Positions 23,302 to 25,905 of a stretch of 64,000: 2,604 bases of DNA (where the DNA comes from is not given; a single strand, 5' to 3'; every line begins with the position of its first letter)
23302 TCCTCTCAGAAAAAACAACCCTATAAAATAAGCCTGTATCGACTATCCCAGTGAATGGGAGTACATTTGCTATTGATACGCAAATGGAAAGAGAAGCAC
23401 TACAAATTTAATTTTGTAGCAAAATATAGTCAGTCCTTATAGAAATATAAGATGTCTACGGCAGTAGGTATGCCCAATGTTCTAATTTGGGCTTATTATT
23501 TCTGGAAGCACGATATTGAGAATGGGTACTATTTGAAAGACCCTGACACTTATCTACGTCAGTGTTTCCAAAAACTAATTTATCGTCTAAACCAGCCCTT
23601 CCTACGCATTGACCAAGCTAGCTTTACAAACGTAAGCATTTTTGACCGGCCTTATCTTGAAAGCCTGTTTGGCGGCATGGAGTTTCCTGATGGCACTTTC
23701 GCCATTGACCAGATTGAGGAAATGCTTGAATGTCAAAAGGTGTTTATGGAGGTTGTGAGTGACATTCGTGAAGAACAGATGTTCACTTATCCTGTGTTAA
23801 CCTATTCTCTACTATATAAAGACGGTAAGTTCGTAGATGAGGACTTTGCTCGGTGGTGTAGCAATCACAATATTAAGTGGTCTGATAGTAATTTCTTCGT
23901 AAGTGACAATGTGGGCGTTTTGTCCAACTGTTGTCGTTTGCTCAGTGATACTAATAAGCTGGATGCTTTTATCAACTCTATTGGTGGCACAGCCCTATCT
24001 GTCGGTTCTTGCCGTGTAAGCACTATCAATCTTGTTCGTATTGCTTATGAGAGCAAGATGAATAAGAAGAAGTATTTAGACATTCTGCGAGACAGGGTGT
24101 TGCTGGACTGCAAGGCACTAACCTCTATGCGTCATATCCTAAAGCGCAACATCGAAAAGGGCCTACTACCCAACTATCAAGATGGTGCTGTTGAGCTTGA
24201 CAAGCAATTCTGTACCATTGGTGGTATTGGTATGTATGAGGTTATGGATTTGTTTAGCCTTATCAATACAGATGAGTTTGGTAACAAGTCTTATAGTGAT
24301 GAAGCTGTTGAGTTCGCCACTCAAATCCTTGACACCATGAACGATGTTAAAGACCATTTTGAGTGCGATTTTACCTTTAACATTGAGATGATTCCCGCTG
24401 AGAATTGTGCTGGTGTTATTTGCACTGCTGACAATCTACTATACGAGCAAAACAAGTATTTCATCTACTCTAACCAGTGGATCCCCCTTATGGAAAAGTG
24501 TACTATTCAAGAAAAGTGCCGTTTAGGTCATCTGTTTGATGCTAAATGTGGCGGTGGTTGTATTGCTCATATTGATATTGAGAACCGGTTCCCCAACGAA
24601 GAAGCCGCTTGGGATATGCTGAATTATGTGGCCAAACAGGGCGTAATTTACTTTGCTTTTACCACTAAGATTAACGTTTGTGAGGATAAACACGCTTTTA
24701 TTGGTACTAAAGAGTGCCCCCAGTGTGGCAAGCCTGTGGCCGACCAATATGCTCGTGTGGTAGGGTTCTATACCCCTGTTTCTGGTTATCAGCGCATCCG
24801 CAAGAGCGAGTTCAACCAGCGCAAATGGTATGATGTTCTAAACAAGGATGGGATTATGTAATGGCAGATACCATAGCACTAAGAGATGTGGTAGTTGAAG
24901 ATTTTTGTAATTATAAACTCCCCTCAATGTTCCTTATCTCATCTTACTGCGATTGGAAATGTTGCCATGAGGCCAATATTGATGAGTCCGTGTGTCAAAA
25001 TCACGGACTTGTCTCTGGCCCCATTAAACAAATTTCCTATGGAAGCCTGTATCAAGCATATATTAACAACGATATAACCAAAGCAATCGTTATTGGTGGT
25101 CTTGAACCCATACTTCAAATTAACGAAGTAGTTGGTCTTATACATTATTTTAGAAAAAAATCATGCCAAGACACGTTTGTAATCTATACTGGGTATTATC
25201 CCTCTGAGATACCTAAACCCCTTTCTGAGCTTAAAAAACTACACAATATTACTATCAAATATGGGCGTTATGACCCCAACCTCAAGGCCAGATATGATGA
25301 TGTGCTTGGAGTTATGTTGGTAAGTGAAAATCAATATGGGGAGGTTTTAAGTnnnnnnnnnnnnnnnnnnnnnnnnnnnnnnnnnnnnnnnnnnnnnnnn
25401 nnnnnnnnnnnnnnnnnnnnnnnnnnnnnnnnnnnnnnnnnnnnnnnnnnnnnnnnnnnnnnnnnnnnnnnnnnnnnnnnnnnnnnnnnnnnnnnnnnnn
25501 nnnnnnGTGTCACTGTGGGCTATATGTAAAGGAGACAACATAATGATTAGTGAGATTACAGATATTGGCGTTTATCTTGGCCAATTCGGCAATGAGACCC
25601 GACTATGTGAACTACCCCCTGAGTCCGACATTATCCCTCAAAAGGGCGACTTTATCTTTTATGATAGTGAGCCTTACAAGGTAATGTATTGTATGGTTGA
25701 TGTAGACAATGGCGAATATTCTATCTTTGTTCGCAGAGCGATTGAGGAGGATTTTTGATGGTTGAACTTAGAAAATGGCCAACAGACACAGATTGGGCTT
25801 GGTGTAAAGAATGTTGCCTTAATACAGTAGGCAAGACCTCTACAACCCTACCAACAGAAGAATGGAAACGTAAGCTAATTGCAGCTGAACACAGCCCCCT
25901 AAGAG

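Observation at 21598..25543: Phage-encoded ferredoxin-type reductant chain for a class III RNR (NrdH-like, NrdD, NrdG-like, FTR-like)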

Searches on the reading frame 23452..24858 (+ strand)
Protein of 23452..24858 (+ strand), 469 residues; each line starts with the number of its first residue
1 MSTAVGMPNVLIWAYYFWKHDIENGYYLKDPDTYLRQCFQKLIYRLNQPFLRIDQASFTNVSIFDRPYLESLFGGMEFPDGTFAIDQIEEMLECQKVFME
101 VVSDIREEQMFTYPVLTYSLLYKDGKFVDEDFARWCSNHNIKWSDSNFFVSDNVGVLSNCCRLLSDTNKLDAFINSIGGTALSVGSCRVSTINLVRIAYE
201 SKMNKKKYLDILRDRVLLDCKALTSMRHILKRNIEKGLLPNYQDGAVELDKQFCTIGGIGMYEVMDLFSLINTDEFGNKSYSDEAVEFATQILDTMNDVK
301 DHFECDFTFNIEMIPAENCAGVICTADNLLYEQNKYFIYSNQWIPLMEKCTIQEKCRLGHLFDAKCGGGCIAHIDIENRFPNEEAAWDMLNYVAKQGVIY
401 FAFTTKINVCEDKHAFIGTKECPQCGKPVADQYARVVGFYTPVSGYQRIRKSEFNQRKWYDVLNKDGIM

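Call 3: search_protein_families(library=pfam, proteins=[window:23452-24858:+], max_evalue=0.1)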
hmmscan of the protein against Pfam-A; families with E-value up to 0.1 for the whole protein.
window:23452-24858:+ (469 aa): 4 families
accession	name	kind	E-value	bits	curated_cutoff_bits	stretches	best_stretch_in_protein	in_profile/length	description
PF13597.11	NRDD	-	3.4e-72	244.3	26.2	1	2-460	103-562/562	Anaerobic ribonucleoside-triphosphate reductase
PF24444.1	DUF7563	-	0.0044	16.9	27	1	420-437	2-19/39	Family of unknown function (DUF7563)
PF13248.11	Zn_ribbon_3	-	0.02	14.8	27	1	419-432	2-15/26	zinc-ribbon domain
PF18912.6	DZR_2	-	0.068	13.4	27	0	409-432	26-49/56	Double zinc ribbon domain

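Call 6: search_protein_families(library=ncbifam, proteins=[window:23452-24858:+], max_evalue=0.1)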
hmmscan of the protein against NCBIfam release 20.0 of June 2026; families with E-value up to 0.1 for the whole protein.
window:23452-24858:+ (469 aa): 8 families
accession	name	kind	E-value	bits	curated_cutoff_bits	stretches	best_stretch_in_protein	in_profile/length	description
NF006127.0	PRK08271.1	equivalog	2.9e-126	422.5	545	1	2-461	172-628/631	anaerobic ribonucleoside-triphosphate reductase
TIGR02827.1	RNR_anaer_Bdell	equivalog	9.3e-112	374.5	568.3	1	2-458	142-595/596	anaerobic ribonucleoside-triphosphate reductase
TIGR02487.1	NrdD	equivalog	2.5e-44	151.8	326.35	1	74-458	176-579/581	anaerobic ribonucleoside-triphosphate reductase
NF006126.0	PRK08270.1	equivalog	8.8e-42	143.2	548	1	34-461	244-682/684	ribonucleoside triphosphate reductase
NF006358.0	PRK08579.1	equivalog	2.3e-37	128.5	585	2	184-461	332-623/624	anaerobic ribonucleoside triphosphate reductase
NF006732.0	PRK09263.1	equivalog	2.2e-15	56.2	657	1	189-427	409-667/712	anaerobic ribonucleoside-triphosphate reductase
NF005497.0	PRK07111.1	equivalog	1.7e-14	53.1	764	1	185-457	450-740/746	anaerobic ribonucleoside triphosphate reductase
NF011292.0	PRK14704.1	equivalog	6.5e-12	44.8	736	1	184-436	321-589/618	anaerobic ribonucleoside triphosphate reductase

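Call 8: search_dna_similar(query=window:23452-24858:+, collection=phages, mode=protein, max_rows=30)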
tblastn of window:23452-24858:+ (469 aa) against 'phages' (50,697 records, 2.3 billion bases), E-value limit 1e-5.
Records with a match: 514; places in all: 519; records where one place covers at least 80% of the query: 64.
Best place of each record, by identity: <60% 514.
By first word of the organism name: Salmonella 241; Escherichia 107; Aeromonas 36; Enterococcus 30; Bacteriophage 16; Phage 12; Proteus 10; Clostridium 9; Prevotella 9; Vibrio 8; and 17 more.
By host as written in the record: - 74; Salmonella enterica subsp. enterica serovar Enteritidis PT1 39; Escherichia coli 34; Salmonella sp. 23; Salmonella enterica 19; Salmonella enterica subsp. enterica serovar Enteritidis 17; Salmonella enterica subsp. enterica serovar Typhimurium 15; Escherichia coli K-12 14; and 127 more.
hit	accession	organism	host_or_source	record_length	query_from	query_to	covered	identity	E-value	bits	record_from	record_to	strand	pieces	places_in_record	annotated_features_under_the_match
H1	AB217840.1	Clostridium botulinum D phage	-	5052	2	464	99%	42.4%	3e-73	418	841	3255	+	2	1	putative anaerobic ribonucleotide reductase large subunit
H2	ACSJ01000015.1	Clostridium phage D-1873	Clostridium botulinum D str. 1873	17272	2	464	99%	42.4%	4e-73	418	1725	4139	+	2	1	anaerobic ribonucleoside-triphosphate reductase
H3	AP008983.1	Clostridium phage c-st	Clostridium botulinum type C strain ...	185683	2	464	99%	41.9%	4e-73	416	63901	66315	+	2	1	putative anaerobic ribonucleotide reductase-related protein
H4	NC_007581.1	Clostridium phage c-st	Clostridium botulinum type C strain ...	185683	2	464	99%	41.9%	4e-73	416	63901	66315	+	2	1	anaerobic ribonucleoside reductase large subunit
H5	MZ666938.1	Desulfovibrio phage ProddE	Desulfovibrio desulfuricans strain ...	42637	17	461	95%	30.4%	1e-55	205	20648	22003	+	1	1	anaerobic ribonucleoside-triphosphate reductase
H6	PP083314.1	Vibrio phage VB_VaC_SRILMA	Vibrio alginolyticus CECT 521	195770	4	459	97%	29.7%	2e-52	196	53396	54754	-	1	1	anaerobic ribonucleoside reductase large subunit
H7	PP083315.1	Vibrio phage VB_VaC_TDDLMA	Vibrio alginolyticus CECT 521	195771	4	459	97%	29.7%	2e-52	196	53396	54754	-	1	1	anaerobic ribonucleoside reductase large subunit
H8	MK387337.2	Vibrio phage Va1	Vibrio alginolyticus NBRC 15630 = ATCC ...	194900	4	459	97%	29.7%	4e-52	195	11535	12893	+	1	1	anaerobic ribonucleoside-triphosphate reductase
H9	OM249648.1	Vibrio phage phiKT1024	Vibrio sp.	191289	4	459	97%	29.7%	9e-52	194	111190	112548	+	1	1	anaerobic ribonucleoside-triphosphate reductase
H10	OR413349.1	Vibrio phage pv27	Vibrio parahaemolyticus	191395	4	459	97%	29.4%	9e-51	191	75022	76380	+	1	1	anaerobic ribonucleoside reductase large subunit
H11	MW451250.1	Vibrio phage phiTY18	Vibrio parahaemolyticus TY18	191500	4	459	97%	29.2%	4e-51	192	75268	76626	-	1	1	record has no annotation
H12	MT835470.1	Bacteriophage sp.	human fecal samples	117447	13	457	95%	29.8%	3e-44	172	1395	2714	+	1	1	record has no annotation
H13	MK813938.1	Aeromonas phage 2L372X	Aeromonas hydrophila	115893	1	459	98%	28.3%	4e-43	169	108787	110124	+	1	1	2L372X_198: anaerobic ribonucleoside triphosphate reductase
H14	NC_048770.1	Aeromonas phage 2L372X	Aeromonas hydrophila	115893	1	459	98%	28.3%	4e-43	169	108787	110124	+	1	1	2L372X_198: anaerobic ribonucleoside reductase large subunit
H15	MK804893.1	Aeromonas phage 2L372D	Aeromonas hydrophila;Aeromonas ...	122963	1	459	98%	28.3%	4e-43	169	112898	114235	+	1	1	anaerobic ribonucleoside triphosphate reductase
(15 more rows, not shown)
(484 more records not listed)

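Call 9: get_annotated_region(hit=H4, flank=4000)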
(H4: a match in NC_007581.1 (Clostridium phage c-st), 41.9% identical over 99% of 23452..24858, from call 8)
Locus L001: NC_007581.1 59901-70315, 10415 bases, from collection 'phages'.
description: Clostridium phage c-st, complete genome.
organism: Clostridium phage c-st (NCBI taxid 12336)
taxonomy: Viruses; Duplodnaviria; Heunggongvirae; Uroviricota; Caudoviricetes
host: Clostridium botulinum type C strain C-Stockholm; source: -; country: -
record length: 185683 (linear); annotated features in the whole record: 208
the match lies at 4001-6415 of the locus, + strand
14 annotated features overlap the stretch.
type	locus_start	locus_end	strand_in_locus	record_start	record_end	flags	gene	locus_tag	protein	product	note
CDS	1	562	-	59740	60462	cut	-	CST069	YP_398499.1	hypothetical protein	weakly similar to the C-ter part of possible surface protein, responsible for cell interaction; contains cell adhesion ...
CDS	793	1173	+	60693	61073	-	-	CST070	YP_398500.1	hypothetical protein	-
CDS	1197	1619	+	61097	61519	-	-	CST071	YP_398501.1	hypothetical protein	-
CDS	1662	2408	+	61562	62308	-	-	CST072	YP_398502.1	hypothetical protein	similar to hypothetical protein [Clostridium perfringens] (gi|18311501|ref|NP_563435.1|) percent identity 25 in 220 aa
CDS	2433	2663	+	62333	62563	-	-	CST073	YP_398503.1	hypothetical protein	-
CDS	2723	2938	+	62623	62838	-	-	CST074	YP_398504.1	glutaredoxin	similar to GLUTAREDOXIN 3 (grxC1) [Rickettsia prowazekii] (gi|15604077|ref|NP_220592.1|) percent identity 35 in 55 aa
CDS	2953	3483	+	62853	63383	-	-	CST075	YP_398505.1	anaerobic ribonucleotide reductase small subunit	similar to anaerobic ribonucleoside-triphosphate reductase-related proteins, eg., (gi|15643150|ref|NP_228194.1|) ...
CDS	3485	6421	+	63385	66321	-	-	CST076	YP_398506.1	anaerobic ribonucleoside reductase large subunit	N-ter is similar to hypothetical protein [Thermotoga maritima] (gi|15643151|ref|NP_228195.1|) percent identity 44 in ...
CDS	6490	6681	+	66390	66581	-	-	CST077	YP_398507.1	hypothetical protein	weakly similar to Ferredoxin-thioredoxin reductase, catalytic chain [Methanosarcina mazei Goe1] ...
CDS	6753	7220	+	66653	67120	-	-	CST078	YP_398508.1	deoxyuridine 5'-triphosphate nucleotidohydrolase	similar to deoxyuridine triphosphate nucleotidohydrolases, e.g., (gi|16803731|ref|NP_465216.1|) [Listeria monocytogenes ...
CDS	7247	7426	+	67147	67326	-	-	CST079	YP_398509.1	hypothetical protein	-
CDS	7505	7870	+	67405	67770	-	-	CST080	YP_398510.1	hypothetical protein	-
CDS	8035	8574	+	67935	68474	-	-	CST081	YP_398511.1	RNA polymerase sigma factor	identical to botulinum neurotoxin regulator protein 22 (ORF-22) [Clostridium botulinum D phage] ...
CDS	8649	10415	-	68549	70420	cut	-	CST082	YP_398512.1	botulinum neurotoxin hemagglutinin HA70 subunit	HA-53 and HA-22/23 precirsor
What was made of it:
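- In c-st the FTR-like gene follows nrdD, not nrdG (call 9).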

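Call 15: search_solved_structures(query=window:23452-24858:+, max_evalue=0.001, show_alignments=3)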
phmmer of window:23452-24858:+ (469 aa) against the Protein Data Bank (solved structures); distinct sequences matched with E-value up to 0.001: 3.
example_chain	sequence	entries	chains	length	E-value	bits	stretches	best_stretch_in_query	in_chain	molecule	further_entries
4coi_A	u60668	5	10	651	5.5e-125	421.1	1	2-463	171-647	ANAEROBIC RIBONUCLEOSIDE-TRIPHOSPHATE REDUCTASE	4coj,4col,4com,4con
4u3e_A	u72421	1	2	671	6.1e-125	421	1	2-463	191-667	Ribonucleoside triphosphate reductase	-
8p23_A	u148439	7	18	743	2.2e-05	26.8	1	181-441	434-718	Anaerobic ribonucleoside-triphosphate reductase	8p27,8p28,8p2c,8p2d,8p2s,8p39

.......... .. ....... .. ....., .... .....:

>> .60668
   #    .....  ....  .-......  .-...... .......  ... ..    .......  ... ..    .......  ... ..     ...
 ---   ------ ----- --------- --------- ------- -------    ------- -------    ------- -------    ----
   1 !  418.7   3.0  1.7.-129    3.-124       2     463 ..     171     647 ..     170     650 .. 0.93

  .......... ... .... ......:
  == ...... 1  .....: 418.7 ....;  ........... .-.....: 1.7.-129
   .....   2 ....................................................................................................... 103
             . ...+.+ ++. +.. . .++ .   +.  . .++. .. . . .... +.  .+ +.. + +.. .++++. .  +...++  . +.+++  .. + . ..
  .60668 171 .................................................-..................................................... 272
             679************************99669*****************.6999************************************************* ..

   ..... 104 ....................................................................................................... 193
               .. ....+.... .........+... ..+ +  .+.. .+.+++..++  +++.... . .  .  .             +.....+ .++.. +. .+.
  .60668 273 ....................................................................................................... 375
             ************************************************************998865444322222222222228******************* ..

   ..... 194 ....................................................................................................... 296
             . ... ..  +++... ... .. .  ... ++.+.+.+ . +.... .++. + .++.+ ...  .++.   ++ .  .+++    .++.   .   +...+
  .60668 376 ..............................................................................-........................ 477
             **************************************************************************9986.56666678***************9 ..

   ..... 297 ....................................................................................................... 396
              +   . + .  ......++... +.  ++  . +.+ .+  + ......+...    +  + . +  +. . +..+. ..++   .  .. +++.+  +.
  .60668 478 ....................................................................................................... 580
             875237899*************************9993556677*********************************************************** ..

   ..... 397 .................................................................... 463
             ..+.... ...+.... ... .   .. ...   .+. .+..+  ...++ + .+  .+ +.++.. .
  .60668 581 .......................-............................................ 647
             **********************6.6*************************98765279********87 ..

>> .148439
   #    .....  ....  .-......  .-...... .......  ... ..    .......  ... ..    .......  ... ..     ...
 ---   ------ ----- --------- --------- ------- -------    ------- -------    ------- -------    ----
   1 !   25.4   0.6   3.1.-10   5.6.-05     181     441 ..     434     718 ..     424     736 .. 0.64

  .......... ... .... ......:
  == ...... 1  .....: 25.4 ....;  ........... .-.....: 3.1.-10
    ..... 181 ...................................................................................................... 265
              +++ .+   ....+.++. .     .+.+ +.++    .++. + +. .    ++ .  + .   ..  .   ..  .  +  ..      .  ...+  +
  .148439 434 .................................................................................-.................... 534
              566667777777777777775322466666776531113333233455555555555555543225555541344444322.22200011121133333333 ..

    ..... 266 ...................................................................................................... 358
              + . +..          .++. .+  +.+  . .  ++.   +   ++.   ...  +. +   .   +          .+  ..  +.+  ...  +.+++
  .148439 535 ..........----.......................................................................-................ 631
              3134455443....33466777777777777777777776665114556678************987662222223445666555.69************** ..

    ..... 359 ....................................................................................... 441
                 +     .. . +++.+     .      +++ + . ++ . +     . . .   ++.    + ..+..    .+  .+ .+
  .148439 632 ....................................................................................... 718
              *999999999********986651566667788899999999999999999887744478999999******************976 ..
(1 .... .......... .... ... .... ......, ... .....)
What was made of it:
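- The Glu column is Leu in P. copri NrdD, which belongs to a different NrdD group (call 15).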

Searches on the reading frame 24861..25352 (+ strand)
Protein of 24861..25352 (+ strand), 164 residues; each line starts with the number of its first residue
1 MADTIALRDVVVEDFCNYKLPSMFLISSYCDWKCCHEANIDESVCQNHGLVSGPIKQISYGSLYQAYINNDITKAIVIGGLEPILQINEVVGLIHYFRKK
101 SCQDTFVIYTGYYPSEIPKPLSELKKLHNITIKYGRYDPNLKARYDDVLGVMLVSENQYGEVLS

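Call 3: search_protein_families(library=pfam, proteins=[window:24861-25352:+], max_evalue=0.1)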
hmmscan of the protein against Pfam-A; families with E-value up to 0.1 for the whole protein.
window:24861-25352:+ (164 aa): 1 family
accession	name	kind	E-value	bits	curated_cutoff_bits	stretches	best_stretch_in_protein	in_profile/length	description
PF13353.11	Fer4_12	-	1.6e-05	25.6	22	1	60-143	41-123/137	4Fe-4S single cluster domain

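Call 6: search_protein_families(library=ncbifam, proteins=[window:24861-25352:+], max_evalue=0.1)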
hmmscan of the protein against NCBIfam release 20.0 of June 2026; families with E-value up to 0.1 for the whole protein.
window:24861-25352:+ (164 aa): 1 family
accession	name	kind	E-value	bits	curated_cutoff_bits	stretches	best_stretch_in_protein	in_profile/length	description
TIGR02491.1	NrdG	equivalog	0.00041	20.3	126.1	1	63-143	54-137/154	anaerobic ribonucleoside-triphosphate reductase activating protein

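Call 53: search_protein_families(library=phrogs, proteins=[window:24861-25352:+], max_evalue=0.001)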
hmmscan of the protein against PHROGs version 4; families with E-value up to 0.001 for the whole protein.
window:24861-25352:+ (164 aa): 1 family
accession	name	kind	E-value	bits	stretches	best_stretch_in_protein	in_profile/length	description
phrog_626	-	DNA, RNA and nucleotide metabolism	2.8e-05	24.7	1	21-144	17-138/164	anaerobic ribonucleotide reductase small subunit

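Call 66: find_encoding_contigs(protein=window:24861-25352:+, flank=3000, max_places=5)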
Protein window:24861-25352:+ (164 aa): 12 contigs read that carry it; 5 places shown.
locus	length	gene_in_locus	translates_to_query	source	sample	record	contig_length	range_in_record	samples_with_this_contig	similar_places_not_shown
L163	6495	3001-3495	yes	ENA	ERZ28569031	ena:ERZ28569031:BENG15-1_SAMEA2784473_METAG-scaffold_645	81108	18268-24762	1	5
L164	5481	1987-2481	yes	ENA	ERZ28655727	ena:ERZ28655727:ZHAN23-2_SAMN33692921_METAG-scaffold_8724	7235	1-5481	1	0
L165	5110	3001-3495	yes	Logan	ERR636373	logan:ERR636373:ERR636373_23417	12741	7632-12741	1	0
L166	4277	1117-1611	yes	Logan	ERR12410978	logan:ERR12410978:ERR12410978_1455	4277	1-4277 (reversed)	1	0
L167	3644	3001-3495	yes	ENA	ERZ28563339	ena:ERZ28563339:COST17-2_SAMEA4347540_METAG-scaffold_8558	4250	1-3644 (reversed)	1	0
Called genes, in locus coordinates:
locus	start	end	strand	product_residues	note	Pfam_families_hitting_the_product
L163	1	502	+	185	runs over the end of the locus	PF13597:NRDD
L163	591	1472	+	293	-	PF01541:GIY-YIG, PF01476:LysM (faint)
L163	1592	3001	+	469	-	PF13597:NRDD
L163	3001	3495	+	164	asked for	PF13353:Fer4_12 (weak)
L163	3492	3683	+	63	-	PF02943:FeThRed_B (weak)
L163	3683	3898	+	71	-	-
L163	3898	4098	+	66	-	-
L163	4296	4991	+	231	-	PF22083:I-HmuI_NUMOD-like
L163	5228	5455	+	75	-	PF02511:Thy1 (weak)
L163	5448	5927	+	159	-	PF00692:dUTPase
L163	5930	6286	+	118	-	-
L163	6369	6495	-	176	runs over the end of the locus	-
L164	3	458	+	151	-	?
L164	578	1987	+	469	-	PF13597:NRDD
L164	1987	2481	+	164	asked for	PF13353:Fer4_12 (weak)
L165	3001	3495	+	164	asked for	PF13353:Fer4_12 (weak)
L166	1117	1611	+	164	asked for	PF13353:Fer4_12 (weak)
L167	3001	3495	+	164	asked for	PF13353:Fer4_12 (weak)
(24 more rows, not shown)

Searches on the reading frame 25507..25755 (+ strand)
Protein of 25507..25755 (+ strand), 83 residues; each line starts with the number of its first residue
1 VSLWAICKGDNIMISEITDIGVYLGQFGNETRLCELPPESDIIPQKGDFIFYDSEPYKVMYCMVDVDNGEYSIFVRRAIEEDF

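Call 3: search_protein_families(library=pfam, proteins=[window:25507-25755:+], max_evalue=0.1)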
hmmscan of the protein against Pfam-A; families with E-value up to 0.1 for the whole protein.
window:25507-25755:+ (83 aa): 0 families

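Call 6: search_protein_families(library=ncbifam, proteins=[window:25507-25755:+], max_evalue=0.1)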
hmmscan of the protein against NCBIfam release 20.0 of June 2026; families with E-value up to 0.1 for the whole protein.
window:25507-25755:+ (83 aa): 0 families

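Call 53: search_protein_families(library=phrogs, proteins=[window:25507-25755:+], max_evalue=0.001)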
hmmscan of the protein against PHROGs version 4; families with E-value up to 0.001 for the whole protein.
window:25507-25755:+ (83 aa): 0 families
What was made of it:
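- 25543..25758 (+): 71-aa ORF translationally coupled to ftr (TAATG); probably not part of the module. No Pfam or PHROG match for the overlapping longer ORF (calls 3, 53).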
